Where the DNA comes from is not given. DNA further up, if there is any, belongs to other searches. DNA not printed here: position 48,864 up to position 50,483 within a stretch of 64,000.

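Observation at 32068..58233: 26-kb flexirubin-type (aryl polyene + dialkylresorcinol) pigment cluster in a Campylobacterota-like chromosome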

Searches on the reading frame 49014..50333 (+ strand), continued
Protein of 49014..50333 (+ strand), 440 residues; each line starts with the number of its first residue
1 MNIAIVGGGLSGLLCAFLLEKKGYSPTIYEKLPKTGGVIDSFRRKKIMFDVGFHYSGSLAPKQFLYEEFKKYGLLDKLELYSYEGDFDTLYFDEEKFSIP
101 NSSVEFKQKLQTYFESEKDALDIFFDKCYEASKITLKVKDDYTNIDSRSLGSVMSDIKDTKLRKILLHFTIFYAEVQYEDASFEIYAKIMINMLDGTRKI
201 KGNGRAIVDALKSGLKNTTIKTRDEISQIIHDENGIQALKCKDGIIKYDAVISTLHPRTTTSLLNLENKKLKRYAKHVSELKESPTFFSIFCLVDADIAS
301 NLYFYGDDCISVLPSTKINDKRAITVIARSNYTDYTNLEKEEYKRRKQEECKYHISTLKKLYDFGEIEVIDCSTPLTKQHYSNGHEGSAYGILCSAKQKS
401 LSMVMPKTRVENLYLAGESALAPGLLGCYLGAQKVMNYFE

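Call 65: find_encoding_contigs(protein=P0347, flank=10000, max_places=1)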
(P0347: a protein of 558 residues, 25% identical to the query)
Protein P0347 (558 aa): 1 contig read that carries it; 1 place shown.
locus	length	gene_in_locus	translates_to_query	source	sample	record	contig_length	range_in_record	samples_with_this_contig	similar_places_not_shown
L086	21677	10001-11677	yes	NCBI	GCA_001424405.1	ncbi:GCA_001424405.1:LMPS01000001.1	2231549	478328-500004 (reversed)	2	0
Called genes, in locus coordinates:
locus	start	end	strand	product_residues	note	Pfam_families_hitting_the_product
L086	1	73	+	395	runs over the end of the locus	PF13173:AAA_14, PF13635:DUF4143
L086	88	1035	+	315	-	PF00389:2-Hacid_dh, PF00670:AdoHcyase_NAD (faint), PF02826:2-Hacid_dh_C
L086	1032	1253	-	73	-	-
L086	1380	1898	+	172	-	-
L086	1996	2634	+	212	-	-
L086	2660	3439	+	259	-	PF00378:ECH_1, PF16113:ECH_2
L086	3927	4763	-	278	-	-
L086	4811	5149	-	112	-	PF01934:HepT-like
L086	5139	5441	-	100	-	PF01909:NTP_transf_2, PF18765:Polbeta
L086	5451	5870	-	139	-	-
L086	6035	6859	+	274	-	PF28045:HAEPLYID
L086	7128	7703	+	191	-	-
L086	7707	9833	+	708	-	PF00999:Na_H_Exchanger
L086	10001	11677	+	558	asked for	PF00890:FAD_binding_2 (faint), PF01266:DAO (faint), PF01593:Amino_oxidase, PF12831:FAD_oxidored (weak), PF13450:NAD_binding_8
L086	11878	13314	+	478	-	PF01336:tRNA_anti-codon, PF00152:tRNA-synt_2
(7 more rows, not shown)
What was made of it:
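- Tried and rejected: The Dyadobacter homologue P0347 lies in an unrelated context (call 65).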

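Call 74: search_solved_structures(query=window:49014-50333:+, max_evalue=0.01)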
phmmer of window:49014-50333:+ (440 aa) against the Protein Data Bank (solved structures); distinct sequences matched with E-value up to 0.01: 13.
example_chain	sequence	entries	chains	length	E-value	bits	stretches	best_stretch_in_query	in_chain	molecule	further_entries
3ka7_A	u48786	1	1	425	2e-07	33.4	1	2-52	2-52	Oxidoreductase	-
9bov_A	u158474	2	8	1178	6.3e-06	28.5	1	2-39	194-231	Molybdopterin oxidoreductase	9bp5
4rep_A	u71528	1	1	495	8.3e-05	24.8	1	2-128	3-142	Gamma-carotene desaturase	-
5vj7_A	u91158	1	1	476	0.00077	21.6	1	2-40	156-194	Oxidoreductase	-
7eme_A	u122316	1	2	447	0.00077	21.6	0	3-259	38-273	NAD(P)/FAD-dependent oxidoreductase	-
5jca_L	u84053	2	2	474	0.001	21.1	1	2-39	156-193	NADH-dependent Ferredoxin:NADP Oxidoreductase (NfnI) subunit alpha | NADH-dependent Ferredoxin:NADP Oxidoreductase subunit alpha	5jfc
4e0v_A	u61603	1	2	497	0.0012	21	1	3-74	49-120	L-amino-acid oxidase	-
9n5u_A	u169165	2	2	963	0.0027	19.8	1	2-39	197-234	NfnA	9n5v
7rk0_A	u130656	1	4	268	0.0029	19.7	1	2-38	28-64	Thiamine thiazole synthase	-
5xhu_A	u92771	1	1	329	0.0041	19.2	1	2-69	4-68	Ferredoxin--NADP reductase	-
5ts5_A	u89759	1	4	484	0.0047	19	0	3-48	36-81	Amine oxidase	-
1reo_A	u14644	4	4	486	0.0064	18.6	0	2-86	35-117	AHPLAAO | L-amino acid oxidase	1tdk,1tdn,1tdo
2x0l_A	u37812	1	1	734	0.0095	18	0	3-110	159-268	LYSINE-SPECIFIC HISTONE DEMETHYLASE 1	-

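Call 81: find_encoding_contigs(protein=P0346, flank=10000, max_places=1)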
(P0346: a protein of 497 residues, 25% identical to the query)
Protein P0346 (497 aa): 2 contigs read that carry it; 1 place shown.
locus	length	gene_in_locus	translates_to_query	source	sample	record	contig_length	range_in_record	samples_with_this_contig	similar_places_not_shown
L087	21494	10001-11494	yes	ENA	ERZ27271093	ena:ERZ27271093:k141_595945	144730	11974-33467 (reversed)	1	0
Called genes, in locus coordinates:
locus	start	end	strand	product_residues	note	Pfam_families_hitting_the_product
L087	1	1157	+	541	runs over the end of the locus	PF00109:ketoacyl-synt, PF02801:Ketoacyl-synt_C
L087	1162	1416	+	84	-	PF00550:PP-binding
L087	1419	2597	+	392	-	PF00109:ketoacyl-synt, PF02801:Ketoacyl-synt_C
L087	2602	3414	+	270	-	PF13723:Ketoacyl-synt_2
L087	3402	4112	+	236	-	PF01522:Polysacc_deac_1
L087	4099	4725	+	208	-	PF19574:LolA_3 (weak), PF03548:LolA (weak)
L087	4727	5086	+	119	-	PF22818:ApeI-like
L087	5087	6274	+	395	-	PF00535:Glycos_transf_2, PF09835:DUF2062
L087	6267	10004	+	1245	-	PF03176:MMPL, PF01553:Acyltransferase, PF05175:MTS, PF08241:Methyltransf_11 (weak), PF08242:Methyltransf_12 (weak), PF13649:Methyltransf_25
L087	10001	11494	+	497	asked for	PF00890:FAD_binding_2, PF01266:DAO, PF01494:FAD_binding_3 (weak), PF01593:Amino_oxidase, PF01946:Thi4 (weak), PF03486:HI0933_like (faint), PF12831:FAD_oxidored, PF13450:NAD_binding_8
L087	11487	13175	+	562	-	PF03417:AAT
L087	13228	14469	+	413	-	PF00501:AMP-binding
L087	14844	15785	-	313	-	PF13793:Pribosyltran_N, PF00156:Pribosyltran, PF14572:Pribosyl_synth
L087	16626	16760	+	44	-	-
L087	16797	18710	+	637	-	PF13306:LRR_5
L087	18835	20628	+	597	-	PF13149:Mfa_like_1 (weak)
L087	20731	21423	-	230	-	PF03193:RsgA_GTPase (faint), PF00350:Dynamin_N (faint), PF01926:MMR_HSR1, PF02421:FeoB_N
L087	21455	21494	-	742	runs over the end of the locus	PF16875:Glyco_hydro_36N, PF02065:Melibiase, PF16874:Glyco_hydro_36C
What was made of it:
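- GT2, LpxL-like, PlsC-like, LolA-like and MMPL-type genes are the lipid-attachment and export set of ape-type clusters; compare L087 (call 81).
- Tried and rejected: A different distant homologue, P0346, lies inside an aryl-polyene cluster (call 81).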

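Call 88: predict_structure(alignment_id=A4)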
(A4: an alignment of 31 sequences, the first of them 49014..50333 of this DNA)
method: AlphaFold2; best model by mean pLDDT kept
length: 440 residues; sequences in the alignment: 31
mean_pLDDT: 89.2   pTM: 0.88
mean pLDDT of the five models: 89.2, 88.9, 88.3, 88.2, 85.9
residues with pLDDT >= 90: 260; 70-90: 154; 50-70: 22; < 50: 4
segments of 3 or more residues with pLDDT < 50: 140-143
pLDDT, mean of each block of 10 residues (from residue 1): 92 95 96 85 85 71 91 92 87 93 96 98 96 68 71 97 95 85 90 89 89 95 95 95 94 92 91 89 91 93 91 88 93 95 98 96 96 91 82 82 70 83 80 85
secondary structure, 60 per line:
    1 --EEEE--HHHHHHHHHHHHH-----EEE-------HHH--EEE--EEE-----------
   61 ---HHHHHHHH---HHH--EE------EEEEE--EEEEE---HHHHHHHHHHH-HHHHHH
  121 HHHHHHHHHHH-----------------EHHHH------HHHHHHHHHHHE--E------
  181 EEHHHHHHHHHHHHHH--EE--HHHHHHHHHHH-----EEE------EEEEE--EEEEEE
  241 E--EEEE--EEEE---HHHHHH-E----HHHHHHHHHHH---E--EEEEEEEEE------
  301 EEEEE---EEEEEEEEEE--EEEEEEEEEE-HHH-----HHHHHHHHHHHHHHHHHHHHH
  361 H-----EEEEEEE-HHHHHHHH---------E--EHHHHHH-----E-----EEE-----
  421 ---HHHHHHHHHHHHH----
elements in order: E3-6 H9-21 E27-29 E42-44 E47-49 H64-71 E88-92 E95-99 H103-113 H115-131 H150-153 H160-170 H183-196 H203-213 E219-221 E228-232 E235-241 E244-247 E250-253 H257-262 H269-279 E286-294 E301-305 E309-318 E321-330 H340-361 E367-373 H375-382 H396-401 E413-415 H424-436

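Call 90: fold_search(model_id=the predicted structure, library=pdb)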
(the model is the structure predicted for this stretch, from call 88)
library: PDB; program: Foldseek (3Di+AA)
matches with E <= 10: 1784; with E <= 0.001: 967
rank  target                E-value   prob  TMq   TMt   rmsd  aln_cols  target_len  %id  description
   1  4rep                  2.0e-24  1.00  0.78  0.71   5.0       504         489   16  Crystal Structure of gamma-carotenoid desaturase (released 2015-07-15)
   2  3ka7                  2.1e-23  1.00  0.72  0.75   5.1       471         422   19  Crystal Structure of an oxidoreductase from Methanosarcina mazei. Northeast Structural Genomics Consortium target id MaR (released 2009-11-17)
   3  7eme_A                2.4e-21  1.00  0.64  0.68   6.0       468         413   18  Putative Leptospira interrogans recombinant L-amino acid oxidase (released 2021-08-18)
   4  7eme_B                8.4e-21  1.00  0.66  0.70   5.7       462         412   18  Putative Leptospira interrogans recombinant L-amino acid oxidase (released 2021-08-18)
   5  6cr0                  4.9e-19  1.00  0.63  0.65   5.7       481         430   15  1.55 A resolution structure of (S)-6-hydroxynicotine oxidase from Shinella HZN7 (released 2018-03-28)
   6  8dq7_A                1.0e-18  1.00  0.63  0.64   6.3       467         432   15  The structure of NicA2 variant F104L/A107T/S146I/G317D/H368R/L449V/N462S from Pseudomonas putida (released 2023-07-26)
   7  7c4a_B                1.1e-18  1.00  0.62  0.62   6.4       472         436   15  nicA2 with cofactor FAD (released 2020-06-03)
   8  8eej_A                1.4e-18  1.00  0.65  0.65   6.6       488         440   14  C. ammoniagenes monoamine oxidase (MAO) C424S variant bound to dopamine (released 2023-02-01)
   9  5ttk_C                1.7e-18  1.00  0.64  0.64   6.2       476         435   14  Crystal Structure of Selenomethionine-incorporated Nicotine Oxidoreductase from Pseudomonas putida (released 2017-01-25)
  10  7c49_A                2.2e-18  1.00  0.64  0.64   6.0       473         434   14  nicA2 with cofactor FAD and substrate nicotine (released 2020-06-03)
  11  8een_A                2.5e-18  1.00  0.64  0.64   6.6       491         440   15  C. ammoniagenes monoamine oxidase (MAO) C424S variant (released 2023-02-01)
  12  5ttj_A                3.3e-18  1.00  0.63  0.64   6.0       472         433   14  Crystal Structure of Nicotine Oxidoreductase from Pseudomonas putida (released 2017-02-08)
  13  6c71_B                3.5e-18  1.00  0.64  0.64   6.3       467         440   16  Nicotine Oxidoreductase in Complex with S-nicotine (released 2018-07-11)
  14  7e7h_B                3.9e-18  1.00  0.64  0.65   6.4       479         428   12  Crystal Structure of a pseudooxynicotine amine oxidase Pnao from Pseudomonas putida S16 (released 2022-03-02)
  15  8eeg_B                4.6e-18  1.00  0.62  0.62   7.5       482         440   16  C. ammoniagenes monoamine oxidase (MAO) bound to dopamine (released 2023-02-01)
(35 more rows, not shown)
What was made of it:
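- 49014..50336 (+): Carotenoid-desaturase-like FAD oxidoreductase (Sulfurimonas-clade subfamily). AF2 model with pLDDT 89; the best fold match is gamma-carotenoid desaturase 4rep, TM 0.78 (calls 88, 90).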
